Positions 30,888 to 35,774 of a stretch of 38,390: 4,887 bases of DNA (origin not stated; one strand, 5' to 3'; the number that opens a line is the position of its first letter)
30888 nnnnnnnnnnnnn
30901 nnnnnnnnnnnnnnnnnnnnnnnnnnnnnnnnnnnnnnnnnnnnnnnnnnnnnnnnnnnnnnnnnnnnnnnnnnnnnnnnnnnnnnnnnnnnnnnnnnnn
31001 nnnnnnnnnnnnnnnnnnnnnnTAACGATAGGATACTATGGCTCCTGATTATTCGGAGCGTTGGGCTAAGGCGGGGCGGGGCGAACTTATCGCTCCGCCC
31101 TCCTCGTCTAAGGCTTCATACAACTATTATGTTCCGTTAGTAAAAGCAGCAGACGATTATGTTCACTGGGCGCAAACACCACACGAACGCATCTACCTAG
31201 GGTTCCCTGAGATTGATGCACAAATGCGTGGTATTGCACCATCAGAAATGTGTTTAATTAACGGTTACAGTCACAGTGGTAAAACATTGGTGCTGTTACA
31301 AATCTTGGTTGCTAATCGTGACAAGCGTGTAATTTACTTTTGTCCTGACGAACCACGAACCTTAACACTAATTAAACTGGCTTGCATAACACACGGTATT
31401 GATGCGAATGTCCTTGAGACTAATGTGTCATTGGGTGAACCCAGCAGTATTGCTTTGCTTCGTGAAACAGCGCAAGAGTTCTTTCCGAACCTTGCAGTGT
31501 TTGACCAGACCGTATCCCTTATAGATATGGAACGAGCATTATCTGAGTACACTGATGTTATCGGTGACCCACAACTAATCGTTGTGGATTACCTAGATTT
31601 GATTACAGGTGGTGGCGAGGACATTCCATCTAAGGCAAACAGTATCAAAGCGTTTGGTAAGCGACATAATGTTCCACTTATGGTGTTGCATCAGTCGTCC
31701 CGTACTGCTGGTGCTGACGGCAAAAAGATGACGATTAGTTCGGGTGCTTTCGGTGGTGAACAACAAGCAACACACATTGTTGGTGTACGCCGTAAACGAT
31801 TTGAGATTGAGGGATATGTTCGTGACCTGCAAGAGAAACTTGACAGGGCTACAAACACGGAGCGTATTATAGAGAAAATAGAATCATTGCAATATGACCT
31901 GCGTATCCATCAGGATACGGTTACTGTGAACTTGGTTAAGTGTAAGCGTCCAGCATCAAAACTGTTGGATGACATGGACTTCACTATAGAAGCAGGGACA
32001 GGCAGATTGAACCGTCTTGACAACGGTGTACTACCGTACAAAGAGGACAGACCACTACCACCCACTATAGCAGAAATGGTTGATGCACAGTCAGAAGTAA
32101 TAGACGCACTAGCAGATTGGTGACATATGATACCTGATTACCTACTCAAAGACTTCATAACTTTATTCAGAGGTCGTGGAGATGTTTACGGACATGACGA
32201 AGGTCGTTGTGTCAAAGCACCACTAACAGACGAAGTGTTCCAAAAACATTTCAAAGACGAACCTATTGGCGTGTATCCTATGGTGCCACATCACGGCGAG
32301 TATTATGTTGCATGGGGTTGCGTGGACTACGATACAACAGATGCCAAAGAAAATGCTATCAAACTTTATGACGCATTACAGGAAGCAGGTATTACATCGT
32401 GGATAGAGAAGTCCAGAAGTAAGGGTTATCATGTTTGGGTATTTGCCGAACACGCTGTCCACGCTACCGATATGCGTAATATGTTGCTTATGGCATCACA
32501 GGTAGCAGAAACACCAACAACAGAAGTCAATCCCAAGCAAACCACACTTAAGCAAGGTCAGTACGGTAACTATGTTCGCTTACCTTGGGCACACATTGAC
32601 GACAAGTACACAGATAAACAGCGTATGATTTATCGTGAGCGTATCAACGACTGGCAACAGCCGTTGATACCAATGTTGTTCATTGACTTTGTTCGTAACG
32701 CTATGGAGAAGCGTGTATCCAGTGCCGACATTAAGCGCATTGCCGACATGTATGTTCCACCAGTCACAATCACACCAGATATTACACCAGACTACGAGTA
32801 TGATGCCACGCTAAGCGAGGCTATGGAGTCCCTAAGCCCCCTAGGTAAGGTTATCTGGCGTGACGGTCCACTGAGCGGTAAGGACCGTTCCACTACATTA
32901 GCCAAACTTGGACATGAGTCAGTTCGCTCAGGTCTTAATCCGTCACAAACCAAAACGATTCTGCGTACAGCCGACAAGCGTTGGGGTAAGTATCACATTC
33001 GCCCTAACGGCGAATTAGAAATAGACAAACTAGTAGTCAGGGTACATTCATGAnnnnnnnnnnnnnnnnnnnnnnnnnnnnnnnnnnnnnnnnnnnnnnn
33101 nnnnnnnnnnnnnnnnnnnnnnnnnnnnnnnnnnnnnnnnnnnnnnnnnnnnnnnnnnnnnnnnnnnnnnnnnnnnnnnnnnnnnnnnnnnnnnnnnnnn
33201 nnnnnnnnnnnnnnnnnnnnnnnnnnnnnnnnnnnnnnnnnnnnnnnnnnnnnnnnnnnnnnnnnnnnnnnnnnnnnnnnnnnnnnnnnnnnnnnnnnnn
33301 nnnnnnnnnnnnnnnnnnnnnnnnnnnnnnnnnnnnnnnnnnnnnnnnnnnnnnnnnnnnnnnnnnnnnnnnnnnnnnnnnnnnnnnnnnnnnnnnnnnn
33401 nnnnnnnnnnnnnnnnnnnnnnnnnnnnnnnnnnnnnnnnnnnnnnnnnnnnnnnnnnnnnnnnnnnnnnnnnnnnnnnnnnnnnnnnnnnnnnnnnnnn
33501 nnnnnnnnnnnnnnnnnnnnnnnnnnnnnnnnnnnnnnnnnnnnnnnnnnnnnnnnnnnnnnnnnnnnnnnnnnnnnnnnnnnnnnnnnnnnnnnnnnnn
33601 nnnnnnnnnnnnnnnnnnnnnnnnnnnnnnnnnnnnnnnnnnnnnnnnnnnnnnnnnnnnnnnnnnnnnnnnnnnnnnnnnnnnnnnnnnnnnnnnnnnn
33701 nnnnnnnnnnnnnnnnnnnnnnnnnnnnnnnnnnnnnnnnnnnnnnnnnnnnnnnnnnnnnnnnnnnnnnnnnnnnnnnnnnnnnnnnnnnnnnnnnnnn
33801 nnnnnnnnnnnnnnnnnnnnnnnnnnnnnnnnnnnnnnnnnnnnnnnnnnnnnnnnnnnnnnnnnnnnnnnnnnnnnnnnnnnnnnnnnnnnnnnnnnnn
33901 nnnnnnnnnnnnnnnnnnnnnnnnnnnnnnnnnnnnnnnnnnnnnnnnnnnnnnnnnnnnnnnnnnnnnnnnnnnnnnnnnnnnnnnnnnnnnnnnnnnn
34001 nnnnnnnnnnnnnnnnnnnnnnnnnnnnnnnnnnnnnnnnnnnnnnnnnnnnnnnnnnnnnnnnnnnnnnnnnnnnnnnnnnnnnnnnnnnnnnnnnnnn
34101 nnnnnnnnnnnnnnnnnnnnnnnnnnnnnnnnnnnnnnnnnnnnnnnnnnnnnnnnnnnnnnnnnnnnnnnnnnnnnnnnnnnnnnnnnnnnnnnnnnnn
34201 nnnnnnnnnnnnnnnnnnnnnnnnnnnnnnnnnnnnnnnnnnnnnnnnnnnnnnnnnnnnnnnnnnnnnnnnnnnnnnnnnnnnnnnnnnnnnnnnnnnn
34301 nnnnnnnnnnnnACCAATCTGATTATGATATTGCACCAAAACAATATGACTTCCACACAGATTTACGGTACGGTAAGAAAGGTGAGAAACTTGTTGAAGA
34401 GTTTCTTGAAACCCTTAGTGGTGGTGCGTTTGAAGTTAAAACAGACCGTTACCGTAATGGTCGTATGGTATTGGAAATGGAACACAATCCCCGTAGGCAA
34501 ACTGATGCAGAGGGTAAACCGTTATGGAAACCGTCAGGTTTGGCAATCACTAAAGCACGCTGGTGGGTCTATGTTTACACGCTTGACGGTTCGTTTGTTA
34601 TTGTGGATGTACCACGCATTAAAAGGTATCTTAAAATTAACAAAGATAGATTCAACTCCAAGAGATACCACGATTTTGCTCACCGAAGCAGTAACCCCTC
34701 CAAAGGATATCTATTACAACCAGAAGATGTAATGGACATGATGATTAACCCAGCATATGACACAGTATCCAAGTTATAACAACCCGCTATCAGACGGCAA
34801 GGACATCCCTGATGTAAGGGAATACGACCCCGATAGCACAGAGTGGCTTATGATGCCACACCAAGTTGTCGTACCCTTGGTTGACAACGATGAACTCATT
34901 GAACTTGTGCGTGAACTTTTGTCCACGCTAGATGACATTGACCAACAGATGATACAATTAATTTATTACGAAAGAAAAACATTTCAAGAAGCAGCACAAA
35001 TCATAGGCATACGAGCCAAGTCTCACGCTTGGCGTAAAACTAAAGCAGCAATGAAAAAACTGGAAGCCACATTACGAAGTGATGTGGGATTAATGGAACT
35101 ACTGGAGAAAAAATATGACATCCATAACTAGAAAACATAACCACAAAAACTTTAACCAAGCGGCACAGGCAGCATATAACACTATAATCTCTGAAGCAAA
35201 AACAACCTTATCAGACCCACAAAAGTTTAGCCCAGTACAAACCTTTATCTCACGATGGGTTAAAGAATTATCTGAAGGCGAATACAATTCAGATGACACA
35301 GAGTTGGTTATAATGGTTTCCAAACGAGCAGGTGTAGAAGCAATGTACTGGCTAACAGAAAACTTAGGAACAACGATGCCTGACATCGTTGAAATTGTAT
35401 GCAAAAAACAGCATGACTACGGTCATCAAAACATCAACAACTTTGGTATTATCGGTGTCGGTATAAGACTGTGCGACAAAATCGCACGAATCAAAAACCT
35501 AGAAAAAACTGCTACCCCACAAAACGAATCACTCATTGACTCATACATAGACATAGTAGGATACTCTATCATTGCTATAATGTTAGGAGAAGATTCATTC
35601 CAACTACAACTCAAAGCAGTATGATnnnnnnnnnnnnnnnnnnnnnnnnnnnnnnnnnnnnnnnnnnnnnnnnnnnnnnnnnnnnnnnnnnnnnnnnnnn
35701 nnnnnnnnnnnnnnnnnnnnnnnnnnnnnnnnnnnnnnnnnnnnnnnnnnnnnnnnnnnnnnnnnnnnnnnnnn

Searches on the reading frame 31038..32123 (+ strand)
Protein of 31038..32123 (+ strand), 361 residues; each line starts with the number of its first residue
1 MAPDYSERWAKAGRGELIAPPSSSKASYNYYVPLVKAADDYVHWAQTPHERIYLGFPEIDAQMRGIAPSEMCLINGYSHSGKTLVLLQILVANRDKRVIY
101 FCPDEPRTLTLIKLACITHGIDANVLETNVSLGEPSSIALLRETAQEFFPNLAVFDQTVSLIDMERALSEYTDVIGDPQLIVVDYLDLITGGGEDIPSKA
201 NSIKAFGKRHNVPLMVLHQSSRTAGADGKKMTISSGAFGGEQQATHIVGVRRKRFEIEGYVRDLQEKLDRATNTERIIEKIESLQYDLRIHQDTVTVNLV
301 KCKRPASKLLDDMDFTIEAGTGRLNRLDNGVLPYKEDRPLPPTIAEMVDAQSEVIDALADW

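Call 13: search_protein_families(library=pfam, max_evalue=0.01, proteins=[window:31038-32123:+])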
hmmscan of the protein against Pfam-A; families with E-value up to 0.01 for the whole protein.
window:31038-32123:+ (361 aa): 4 families
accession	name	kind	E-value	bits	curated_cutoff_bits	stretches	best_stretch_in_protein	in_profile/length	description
PF03796.21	DnaB_C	-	5.6e-13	49.3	27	1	54-253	4-214/255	DnaB-like helicase C terminal domain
PF25199.1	nSTAND_NTPase5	-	0.00076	19.8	34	0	70-111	42-86/145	Novel STAND NTPase 5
PF06745.19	ATPase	-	0.0046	16.8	26.6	0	55-132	4-83/231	KaiC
PF13481.12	AAA_25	-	0.0085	16.2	27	0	64-222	27-192/195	AAA domain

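Call 14: search_protein_families(library=phrogs, max_evalue=0.01, proteins=[window:31038-32123:+])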
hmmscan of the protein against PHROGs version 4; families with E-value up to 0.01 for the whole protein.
window:31038-32123:+ (361 aa): 3 families
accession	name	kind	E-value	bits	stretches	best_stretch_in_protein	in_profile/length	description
phrog_19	-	DNA, RNA and nucleotide metabolism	1.1e-20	75.1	1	38-254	315-541/621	DnaB-like replicative helicase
phrog_243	-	DNA, RNA and nucleotide metabolism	1.7e-16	61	1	52-253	21-225/273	DnaB-like replicative helicase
phrog_239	-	DNA, RNA and nucleotide metabolism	1.9e-12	48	1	30-230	314-531/801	DNA primase/helicase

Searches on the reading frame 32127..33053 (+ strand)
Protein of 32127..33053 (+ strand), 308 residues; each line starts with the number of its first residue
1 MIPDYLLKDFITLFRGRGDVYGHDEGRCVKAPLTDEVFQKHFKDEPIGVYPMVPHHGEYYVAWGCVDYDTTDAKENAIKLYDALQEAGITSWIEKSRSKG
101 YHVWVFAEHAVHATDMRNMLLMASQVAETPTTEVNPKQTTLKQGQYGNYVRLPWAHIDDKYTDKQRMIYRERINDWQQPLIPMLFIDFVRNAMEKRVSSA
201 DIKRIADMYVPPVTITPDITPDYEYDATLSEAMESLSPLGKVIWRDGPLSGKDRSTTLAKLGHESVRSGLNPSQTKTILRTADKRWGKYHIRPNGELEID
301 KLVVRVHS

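Call 13: search_protein_families(library=pfam, max_evalue=0.01, proteins=[window:32127-33053:+])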
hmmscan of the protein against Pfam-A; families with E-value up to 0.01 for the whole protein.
window:32127-33053:+ (308 aa): 2 families
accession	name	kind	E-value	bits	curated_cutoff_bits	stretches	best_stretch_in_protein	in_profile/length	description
PF22548.2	AEP-TOTE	-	4.7e-21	75.9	27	1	31-155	59-190/230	TOTE conflict system, Archaeo-Eukaryotic Primase domain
PF21686.3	LigD_Prim-Pol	-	0.00018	21.6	27.4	1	70-142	115-183/254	LigD, primase-polymerase domain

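Call 14: search_protein_families(library=phrogs, max_evalue=0.01, proteins=[window:32127-33053:+])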
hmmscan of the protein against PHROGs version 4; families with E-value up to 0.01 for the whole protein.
window:32127-33053:+ (308 aa): 2 families
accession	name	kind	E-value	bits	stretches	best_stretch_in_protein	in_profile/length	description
phrog_21866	-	DNA, RNA and nucleotide metabolism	3.5e-15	57.3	1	27-160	38-177/538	primase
phrog_5362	-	DNA, RNA and nucleotide metabolism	1.7e-06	28.6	0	131-154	216-239/280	DNA primase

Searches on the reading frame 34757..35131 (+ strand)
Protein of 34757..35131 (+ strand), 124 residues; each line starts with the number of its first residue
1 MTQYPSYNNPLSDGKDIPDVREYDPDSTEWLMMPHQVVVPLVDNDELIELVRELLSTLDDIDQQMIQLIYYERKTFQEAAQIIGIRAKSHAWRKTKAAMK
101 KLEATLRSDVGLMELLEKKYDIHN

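Call 13: search_protein_families(library=pfam, max_evalue=0.01, proteins=[window:34757-35131:+])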
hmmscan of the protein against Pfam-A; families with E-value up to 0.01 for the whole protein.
window:34757-35131:+ (124 aa): 3 families
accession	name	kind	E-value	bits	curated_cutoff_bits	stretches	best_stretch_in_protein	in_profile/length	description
PF04545.22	Sigma70_r4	-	1.4e-05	24.9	24.1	1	54-85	1-32/50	Sigma-70, region 4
PF08281.18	Sigma70_r4_2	-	0.00022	21.3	25.7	1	49-87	2-40/54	Sigma-70, region 4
PF02001.22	DUF134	-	0.0043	18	27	1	57-106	36-82/98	Protein of unknown function DUF134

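Call 14: search_protein_families(library=phrogs, max_evalue=0.01, proteins=[window:34757-35131:+])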
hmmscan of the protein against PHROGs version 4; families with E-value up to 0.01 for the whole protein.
window:34757-35131:+ (124 aa): 7 families
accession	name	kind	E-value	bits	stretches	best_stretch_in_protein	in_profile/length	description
phrog_1740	-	transcription regulation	1.3e-07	31.5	1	7-107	123-217/567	RNA polymerase sigma factor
phrog_351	-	transcription regulation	6.6e-07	29.3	1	6-120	633-740/928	RNA polymerase sigma factor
phrog_13787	-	unknown function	7.6e-06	27.2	1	41-107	105-169/172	-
phrog_36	-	transcription regulation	8.4e-06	26.5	1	46-104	128-185/220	transcriptional regulator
phrog_3512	-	transcription regulation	0.00013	23.1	1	57-109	65-116/130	sigma factor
phrog_11138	-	unknown function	0.00099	20.4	1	42-106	76-139/142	-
phrog_12061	-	unknown function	0.0026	18.6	1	47-103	40-95/111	-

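Call 81: find_related_loci(query=window:34757-35131:+, collection=viral_contigs, flank=1500)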
Query window:34757-35131:+ (124 aa) in viral_contigs; peptide patterns used: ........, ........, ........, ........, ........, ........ (x = any residue, [..] = any of these).
24 stretches matched a pattern; 8 encode a relative of the query (tblastn E <= 1e-3); 8 distinct loci.
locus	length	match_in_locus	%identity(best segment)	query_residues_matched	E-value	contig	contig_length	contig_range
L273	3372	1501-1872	98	1-124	3e-82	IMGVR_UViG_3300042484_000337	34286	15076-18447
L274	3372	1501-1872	85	1-124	2e-72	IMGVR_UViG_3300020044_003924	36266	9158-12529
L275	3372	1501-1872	84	1-124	3e-72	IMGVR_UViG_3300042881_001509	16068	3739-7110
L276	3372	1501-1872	85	1-124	3e-71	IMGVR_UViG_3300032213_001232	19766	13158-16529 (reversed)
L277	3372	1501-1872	84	1-124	4e-71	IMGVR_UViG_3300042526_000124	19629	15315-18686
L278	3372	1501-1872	83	1-124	8e-71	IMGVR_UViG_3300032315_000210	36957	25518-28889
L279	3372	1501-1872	78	1-124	2e-67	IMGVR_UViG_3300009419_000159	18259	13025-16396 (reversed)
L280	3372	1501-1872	78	1-124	2e-67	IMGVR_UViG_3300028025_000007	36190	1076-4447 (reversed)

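Call 83: find_related_loci(query=A7, collection=viral_contigs, flank=1000)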
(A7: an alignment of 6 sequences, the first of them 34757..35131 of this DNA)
Query A7 (124 aa) in viral_contigs; peptide patterns used: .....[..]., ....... (x = any residue, [..] = any of these).
52 stretches matched a pattern; 8 encode a relative of the query (tblastn E <= 1e-3); 8 distinct loci.
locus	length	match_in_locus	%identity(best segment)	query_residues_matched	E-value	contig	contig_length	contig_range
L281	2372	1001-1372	98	1-124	1e-82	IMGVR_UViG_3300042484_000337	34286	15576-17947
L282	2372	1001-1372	85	1-124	1e-72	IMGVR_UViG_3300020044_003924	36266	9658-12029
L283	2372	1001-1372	84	1-124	2e-72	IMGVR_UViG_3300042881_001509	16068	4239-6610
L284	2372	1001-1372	85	1-124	2e-71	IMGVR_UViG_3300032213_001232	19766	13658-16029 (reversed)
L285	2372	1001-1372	84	1-124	3e-71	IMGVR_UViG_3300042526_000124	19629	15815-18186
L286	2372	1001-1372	83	1-124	6e-71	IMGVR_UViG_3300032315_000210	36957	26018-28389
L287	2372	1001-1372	78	1-124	1e-67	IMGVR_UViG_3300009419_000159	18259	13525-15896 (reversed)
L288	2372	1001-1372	78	1-124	1e-67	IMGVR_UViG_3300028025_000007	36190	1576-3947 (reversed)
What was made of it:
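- Tried and rejected: One collection scan (call 83) returned nothing new.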

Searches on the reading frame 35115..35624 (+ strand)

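Call 45: search_protein_families(library=pfam, max_evalue=0.01, proteins=[window:35115-35624:+])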
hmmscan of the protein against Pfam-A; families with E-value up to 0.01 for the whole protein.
window:35115-35624:+ (169 aa): 1 family
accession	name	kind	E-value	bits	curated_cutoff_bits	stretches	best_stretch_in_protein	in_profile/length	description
PF07659.16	DUF1599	-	9.5e-08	32.7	25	1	98-156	1-59/61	Nucleotide modification associated domain 1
